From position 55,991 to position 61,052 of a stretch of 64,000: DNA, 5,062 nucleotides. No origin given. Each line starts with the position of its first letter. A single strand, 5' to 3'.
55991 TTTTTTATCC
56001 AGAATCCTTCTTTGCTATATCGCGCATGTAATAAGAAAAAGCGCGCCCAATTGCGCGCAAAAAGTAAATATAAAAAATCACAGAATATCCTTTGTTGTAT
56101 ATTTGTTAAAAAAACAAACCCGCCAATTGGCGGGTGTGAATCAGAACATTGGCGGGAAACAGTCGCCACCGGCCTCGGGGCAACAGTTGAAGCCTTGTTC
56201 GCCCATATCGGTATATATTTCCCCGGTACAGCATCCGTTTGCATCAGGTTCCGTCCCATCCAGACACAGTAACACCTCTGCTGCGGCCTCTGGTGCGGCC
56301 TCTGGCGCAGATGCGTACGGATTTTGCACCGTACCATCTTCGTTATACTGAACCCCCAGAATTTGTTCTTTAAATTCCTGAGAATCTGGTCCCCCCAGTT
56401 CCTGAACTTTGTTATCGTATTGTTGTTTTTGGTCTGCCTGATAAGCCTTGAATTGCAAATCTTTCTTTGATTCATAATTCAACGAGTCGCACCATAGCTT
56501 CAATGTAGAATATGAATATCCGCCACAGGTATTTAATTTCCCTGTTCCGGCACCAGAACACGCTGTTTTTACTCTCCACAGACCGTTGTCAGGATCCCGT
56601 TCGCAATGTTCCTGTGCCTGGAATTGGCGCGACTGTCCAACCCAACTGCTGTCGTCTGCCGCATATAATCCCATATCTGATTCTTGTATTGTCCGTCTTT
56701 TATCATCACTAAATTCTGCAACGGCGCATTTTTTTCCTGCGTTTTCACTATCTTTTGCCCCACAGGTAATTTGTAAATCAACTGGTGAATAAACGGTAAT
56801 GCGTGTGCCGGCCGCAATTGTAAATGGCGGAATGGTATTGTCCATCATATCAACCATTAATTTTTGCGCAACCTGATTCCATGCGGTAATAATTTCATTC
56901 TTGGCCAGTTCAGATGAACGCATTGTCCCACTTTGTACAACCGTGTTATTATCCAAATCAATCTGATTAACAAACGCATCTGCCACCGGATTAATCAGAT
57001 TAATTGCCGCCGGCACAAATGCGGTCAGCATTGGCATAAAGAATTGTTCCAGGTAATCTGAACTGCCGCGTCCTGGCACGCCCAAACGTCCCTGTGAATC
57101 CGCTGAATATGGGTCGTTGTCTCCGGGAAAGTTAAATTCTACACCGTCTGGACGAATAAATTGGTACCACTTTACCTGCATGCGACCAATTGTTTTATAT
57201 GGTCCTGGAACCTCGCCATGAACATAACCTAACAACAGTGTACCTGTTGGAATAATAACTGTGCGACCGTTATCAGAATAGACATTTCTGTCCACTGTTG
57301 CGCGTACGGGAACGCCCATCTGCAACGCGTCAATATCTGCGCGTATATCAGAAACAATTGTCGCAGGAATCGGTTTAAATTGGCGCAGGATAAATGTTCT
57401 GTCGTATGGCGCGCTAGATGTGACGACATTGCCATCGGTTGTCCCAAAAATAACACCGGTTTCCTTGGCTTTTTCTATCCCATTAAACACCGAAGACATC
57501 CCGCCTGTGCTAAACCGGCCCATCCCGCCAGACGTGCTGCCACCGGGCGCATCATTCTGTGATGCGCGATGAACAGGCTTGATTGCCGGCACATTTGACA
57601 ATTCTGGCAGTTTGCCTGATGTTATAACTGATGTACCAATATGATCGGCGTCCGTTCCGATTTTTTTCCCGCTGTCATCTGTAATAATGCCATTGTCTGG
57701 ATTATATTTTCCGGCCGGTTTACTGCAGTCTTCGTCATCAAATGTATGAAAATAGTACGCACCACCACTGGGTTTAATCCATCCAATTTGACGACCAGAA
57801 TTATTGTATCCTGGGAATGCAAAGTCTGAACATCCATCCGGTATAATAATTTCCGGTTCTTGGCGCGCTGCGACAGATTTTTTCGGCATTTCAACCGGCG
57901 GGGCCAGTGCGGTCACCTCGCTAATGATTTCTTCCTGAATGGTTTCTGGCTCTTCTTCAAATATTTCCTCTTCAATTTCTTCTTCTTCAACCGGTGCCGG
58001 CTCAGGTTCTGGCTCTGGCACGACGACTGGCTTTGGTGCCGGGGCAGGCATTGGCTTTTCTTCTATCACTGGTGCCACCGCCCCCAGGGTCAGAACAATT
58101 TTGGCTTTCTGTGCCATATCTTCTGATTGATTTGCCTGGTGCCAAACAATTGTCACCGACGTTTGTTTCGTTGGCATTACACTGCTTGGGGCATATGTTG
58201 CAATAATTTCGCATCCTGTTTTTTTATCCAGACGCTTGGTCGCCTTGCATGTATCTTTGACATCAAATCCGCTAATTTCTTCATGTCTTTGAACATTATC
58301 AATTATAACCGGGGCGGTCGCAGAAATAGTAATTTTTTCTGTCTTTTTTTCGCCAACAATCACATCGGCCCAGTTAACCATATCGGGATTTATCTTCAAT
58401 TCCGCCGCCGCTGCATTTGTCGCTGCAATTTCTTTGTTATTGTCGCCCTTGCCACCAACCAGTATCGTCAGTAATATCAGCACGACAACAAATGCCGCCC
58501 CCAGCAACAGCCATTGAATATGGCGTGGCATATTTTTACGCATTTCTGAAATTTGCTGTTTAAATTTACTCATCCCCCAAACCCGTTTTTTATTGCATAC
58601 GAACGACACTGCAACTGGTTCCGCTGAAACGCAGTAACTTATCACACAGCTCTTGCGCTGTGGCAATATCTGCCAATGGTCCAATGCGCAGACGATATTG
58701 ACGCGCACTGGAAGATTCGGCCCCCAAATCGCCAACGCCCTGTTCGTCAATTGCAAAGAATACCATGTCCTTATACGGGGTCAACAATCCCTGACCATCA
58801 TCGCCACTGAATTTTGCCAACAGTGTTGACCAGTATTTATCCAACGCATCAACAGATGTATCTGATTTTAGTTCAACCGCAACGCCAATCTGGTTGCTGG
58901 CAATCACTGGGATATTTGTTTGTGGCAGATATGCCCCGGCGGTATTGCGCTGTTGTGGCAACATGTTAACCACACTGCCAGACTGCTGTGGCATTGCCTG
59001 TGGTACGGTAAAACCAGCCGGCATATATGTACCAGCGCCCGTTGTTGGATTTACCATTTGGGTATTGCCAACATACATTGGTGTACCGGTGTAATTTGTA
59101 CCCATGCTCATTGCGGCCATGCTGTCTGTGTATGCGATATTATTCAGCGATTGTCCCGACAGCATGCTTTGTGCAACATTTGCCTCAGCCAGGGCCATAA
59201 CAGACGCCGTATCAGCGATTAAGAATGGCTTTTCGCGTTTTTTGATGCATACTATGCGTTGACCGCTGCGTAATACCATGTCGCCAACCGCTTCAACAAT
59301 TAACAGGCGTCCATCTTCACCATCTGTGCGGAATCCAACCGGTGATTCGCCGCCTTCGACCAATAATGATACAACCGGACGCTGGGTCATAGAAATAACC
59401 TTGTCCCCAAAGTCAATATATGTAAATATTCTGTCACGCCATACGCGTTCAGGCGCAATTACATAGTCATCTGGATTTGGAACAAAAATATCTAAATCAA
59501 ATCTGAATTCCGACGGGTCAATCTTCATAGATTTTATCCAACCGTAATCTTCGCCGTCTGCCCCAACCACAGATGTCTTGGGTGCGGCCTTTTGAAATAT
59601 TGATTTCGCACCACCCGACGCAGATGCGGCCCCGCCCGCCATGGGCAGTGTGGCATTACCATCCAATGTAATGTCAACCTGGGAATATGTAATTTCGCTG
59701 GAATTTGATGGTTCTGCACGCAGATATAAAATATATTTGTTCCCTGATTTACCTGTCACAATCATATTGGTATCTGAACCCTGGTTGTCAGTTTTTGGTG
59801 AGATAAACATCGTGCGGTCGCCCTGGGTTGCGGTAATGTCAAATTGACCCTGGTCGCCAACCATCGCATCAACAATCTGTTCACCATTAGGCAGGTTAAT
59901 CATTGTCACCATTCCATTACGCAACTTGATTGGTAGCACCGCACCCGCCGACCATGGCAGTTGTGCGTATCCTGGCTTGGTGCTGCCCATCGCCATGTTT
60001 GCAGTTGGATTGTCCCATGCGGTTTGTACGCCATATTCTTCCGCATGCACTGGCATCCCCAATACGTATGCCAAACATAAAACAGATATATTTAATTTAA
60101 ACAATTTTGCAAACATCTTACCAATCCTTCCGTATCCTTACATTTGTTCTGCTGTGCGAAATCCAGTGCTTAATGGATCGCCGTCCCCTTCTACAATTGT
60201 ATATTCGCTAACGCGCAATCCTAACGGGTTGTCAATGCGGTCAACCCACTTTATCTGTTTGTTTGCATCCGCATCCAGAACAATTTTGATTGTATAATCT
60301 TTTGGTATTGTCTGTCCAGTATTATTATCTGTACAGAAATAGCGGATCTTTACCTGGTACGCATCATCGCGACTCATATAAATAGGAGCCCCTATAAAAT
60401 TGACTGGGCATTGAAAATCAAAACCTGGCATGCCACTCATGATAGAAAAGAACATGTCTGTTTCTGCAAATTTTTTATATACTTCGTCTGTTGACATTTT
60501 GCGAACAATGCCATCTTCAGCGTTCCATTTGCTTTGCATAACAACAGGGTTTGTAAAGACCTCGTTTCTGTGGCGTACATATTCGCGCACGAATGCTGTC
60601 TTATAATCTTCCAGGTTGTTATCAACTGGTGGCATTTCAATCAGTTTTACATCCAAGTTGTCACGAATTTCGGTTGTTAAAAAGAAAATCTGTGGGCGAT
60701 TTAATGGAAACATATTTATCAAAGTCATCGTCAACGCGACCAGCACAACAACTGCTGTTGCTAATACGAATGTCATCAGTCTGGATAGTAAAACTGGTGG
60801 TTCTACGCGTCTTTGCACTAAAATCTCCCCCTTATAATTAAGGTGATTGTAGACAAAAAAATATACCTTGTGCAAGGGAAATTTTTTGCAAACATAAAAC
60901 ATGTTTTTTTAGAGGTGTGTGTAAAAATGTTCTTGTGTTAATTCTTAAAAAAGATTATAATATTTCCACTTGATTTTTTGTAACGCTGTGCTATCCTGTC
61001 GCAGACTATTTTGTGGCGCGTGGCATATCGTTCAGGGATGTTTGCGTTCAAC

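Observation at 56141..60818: virB8-virB9-virB10 operon ends in a terminator with no virB11/virD4, and is uncoupled from the VirB6 array 40 kb away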

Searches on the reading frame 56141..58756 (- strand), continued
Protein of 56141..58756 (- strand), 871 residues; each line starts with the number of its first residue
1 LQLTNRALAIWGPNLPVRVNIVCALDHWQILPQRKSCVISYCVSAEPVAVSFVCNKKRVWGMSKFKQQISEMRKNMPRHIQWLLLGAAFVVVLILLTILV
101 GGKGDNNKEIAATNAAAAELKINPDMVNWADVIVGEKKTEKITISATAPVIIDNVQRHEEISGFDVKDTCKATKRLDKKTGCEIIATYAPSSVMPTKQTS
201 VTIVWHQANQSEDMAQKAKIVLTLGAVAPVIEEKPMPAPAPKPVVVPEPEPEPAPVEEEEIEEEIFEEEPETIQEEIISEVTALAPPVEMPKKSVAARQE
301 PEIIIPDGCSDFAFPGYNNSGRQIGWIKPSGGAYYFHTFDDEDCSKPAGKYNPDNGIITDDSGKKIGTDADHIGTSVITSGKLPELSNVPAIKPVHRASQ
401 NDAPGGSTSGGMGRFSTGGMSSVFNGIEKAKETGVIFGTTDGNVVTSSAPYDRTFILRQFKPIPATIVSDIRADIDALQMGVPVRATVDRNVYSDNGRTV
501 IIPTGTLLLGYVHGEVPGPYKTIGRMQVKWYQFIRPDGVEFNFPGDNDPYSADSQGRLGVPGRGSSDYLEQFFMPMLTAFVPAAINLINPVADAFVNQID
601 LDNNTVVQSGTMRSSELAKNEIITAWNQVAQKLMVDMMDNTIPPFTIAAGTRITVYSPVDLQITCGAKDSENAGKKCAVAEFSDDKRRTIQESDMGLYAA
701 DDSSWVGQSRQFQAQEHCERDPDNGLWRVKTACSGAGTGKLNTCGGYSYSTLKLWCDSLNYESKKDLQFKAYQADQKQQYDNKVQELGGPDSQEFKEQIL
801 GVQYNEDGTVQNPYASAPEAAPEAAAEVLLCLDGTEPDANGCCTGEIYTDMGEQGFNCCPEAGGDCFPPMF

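Call 101: find_related_loci(query=L120:1256-2230:+, collection=viral_contigs, flank=10000)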
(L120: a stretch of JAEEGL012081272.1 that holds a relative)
Query L120:1256-2230:+ (325 aa) in viral_contigs; peptide patterns used: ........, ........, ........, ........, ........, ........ (x = any residue, [..] = any of these).
84 stretches matched a pattern, but none encodes a relative of the query by tblastn (E <= 1e-3).
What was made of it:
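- Tried and rejected: IMG/VR does not contain the clade's virB11, so it was not scanned for VirB4 (call 101).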

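Call 105: search_solved_structures(query=A1, max_evalue=0.001)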
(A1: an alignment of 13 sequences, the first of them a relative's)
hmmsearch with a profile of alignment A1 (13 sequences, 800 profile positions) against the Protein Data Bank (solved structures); distinct sequences matched with E-value up to 0.001: 2.
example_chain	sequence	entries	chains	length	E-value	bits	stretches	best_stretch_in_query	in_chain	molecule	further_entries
9vgf_AY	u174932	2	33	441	6.9e-06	27.9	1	345-513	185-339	Type IV secretion system apparatus protein CagY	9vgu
8cb2_BBB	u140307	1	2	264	3e-05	25.8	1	382-513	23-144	Type IV secretion system apparatus protein CagY (Fragment)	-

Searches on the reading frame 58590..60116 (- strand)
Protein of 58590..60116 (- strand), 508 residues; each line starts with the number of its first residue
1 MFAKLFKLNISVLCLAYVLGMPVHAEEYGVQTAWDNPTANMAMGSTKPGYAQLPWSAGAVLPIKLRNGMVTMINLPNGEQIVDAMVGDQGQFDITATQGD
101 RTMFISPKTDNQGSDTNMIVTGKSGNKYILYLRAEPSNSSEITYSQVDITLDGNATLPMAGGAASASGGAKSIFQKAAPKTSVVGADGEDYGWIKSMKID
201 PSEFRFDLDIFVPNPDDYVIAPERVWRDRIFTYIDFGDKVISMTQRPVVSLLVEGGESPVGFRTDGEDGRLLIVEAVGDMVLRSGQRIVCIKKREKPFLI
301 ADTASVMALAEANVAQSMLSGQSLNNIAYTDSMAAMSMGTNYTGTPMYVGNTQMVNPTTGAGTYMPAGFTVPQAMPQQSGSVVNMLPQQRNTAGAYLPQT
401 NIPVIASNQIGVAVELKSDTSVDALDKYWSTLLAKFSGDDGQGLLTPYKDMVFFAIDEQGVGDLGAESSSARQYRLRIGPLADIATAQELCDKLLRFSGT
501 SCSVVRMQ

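Call 5: search_protein_families(library=pfam, proteins=[window:58590-60116:-], max_evalue=0.01)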
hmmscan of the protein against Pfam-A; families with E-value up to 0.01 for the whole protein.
window:58590-60116:- (508 aa): 3 families
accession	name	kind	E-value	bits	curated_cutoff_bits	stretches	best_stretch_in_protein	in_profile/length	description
PF03524.21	CagX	-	8.9e-24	84.8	34.2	1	52-293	5-197/198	Conjugal transfer protein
PF06586.17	TraK_N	-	0.00014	22.6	24.8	1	60-144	7-91/100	TraK N-terminal domain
PF05036.18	SPOR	-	0.0023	18.6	21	1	470-506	40-76/76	SPOR domain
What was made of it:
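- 58590..60116 (-): virB9 (508 aa), with signal peptide and a long C-terminal extension ending in a SPOR-like domain. Pfam CagX 84.8 bits; SPOR 18.6 bits, below cutoff (call 5).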

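Call 10: find_encoding_contigs(protein=window:58590-60116:-, flank=10000, max_places=6)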
Protein window:58590-60116:- (508 aa): 9 contigs read that carry it; 4 places shown.
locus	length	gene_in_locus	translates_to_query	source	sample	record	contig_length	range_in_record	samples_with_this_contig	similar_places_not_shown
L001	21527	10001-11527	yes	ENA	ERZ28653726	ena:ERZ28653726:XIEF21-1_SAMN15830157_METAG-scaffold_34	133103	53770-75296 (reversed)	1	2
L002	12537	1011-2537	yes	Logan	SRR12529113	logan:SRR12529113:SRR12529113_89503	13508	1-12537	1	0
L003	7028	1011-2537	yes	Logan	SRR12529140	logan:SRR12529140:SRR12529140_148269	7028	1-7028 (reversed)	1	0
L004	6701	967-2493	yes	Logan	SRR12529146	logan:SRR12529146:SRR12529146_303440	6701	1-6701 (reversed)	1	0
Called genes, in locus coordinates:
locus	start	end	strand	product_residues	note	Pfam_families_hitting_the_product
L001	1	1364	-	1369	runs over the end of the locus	PF04997:RNA_pol_Rpb1_1, PF00623:RNA_pol_Rpb1_2, PF04983:RNA_pol_Rpb1_3, PF05000:RNA_pol_Rpb1_4, PF04998:RNA_pol_Rpb1_5, PF21668:RPOC_hybrid (faint)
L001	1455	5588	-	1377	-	PF04563:RNA_pol_Rpb2_1, PF04561:RNA_pol_Rpb2_2, PF04565:RNA_pol_Rpb2_3, PF10385:RNA_pol_Rpb2_45, PF00562:RNA_pol_Rpb2_6, PF04560:RNA_pol_Rpb2_7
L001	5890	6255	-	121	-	PF16320:Ribosomal_L12_N, PF00542:Ribosomal_L12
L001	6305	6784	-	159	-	PF00466:Ribosomal_L10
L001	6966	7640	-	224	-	PF00687:Ribosomal_L1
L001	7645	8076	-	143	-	PF03946:Ribosomal_L11_N, PF00298:Ribosomal_L11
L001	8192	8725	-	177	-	PF02357:NusG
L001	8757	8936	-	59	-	PF00584:SecE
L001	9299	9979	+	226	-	PF04335:VirB8 (weak)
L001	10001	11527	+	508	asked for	PF03524:CagX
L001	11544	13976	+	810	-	PF03743:TrbI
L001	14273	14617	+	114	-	-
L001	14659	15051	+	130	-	-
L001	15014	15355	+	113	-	PF17103:Stealth_CR4 (weak)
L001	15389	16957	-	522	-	PF14849:YidC_periplas, PF02096:60KD_IMP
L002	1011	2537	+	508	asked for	PF03524:CagX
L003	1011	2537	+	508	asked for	PF03524:CagX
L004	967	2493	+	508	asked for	PF03524:CagX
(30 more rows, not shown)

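Call 11: search_protein_families(library=ncbifam, proteins=[window:58590-60116:-], max_evalue=1)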
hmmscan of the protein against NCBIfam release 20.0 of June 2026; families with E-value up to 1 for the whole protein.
window:58590-60116:- (508 aa): 3 families
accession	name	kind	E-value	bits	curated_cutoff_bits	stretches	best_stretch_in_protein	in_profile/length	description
TIGR02781.1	VirB9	equivalog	6.3e-15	55.5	217.7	2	55-144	35-122/248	P-type conjugative transfer protein VirB9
TIGR02775.1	TrbG_Ti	equivalog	5.8e-05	22.7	180.85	1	67-137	18-91/206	P-type conjugative transfer protein TrbG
NF010413.0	PRK13839.1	subfamily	0.0042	16.3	388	0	221-267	204-249/279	conjugal transfer protein TrbG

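Call 104: search_solved_structures(query=window:58590-60116:-, max_evalue=0.01)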
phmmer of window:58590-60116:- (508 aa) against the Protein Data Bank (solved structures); distinct sequences matched with E-value up to 0.01: 1.
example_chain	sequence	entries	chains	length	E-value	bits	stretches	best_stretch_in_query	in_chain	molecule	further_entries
6gyb_b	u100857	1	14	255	0.00028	23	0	50-292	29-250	VirB9 protein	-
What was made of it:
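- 58590..60116 (-): Nearest solved structure is Xanthomonas VirB9, 6GYB (call 104).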

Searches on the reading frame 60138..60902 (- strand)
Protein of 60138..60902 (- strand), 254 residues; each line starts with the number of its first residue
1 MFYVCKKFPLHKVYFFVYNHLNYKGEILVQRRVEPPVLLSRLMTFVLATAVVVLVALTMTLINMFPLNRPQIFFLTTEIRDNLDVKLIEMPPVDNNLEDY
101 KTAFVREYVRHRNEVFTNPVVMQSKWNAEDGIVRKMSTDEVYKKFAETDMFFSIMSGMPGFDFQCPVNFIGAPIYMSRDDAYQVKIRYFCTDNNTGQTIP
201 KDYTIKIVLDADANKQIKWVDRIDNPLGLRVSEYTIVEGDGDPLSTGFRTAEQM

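Call 5: search_protein_families(library=pfam, proteins=[window:60138-60902:-], max_evalue=0.01)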
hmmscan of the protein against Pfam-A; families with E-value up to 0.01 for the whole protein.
window:60138-60902:- (254 aa): 1 family
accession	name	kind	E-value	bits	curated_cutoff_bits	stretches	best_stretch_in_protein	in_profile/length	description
PF04335.19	VirB8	-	3.1e-07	30.9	23.2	1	43-237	20-211/213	VirB8 protein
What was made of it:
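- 60138..60818 (-): virB8 (226 aa, GTG start). Pfam VirB8 30.9 bits, E 3e-7 (call 5).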

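Call 11: search_protein_families(library=ncbifam, proteins=[window:60138-60818:-], max_evalue=1)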
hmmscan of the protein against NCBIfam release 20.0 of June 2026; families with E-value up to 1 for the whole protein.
window:60138-60818:- (226 aa): 2 families
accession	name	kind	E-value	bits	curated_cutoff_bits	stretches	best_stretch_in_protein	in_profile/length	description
NF010439.0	PRK13865.1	equivalog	0.032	13.7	188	1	11-86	36-111/237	type IV secretion system protein VirB8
NF047547.1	LIC_12096_fam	equivalog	0.12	11.7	200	0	49-78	104-133/201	LIC_12096 family protein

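Call 106: search_solved_structures(query=window:60138-60818:-, max_evalue=1)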
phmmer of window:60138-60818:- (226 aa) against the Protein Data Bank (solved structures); distinct sequences matched with E-value up to 1: 3.
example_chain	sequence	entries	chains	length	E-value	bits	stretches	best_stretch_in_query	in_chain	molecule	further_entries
4mei_A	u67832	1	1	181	0.14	14.8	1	155-207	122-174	VirB8 protein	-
4kz1_A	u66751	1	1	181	0.14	14.8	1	155-207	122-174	VirB8 protein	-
4lso_A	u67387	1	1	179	0.28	13.9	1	144-207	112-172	Type IV secretion system protein virB8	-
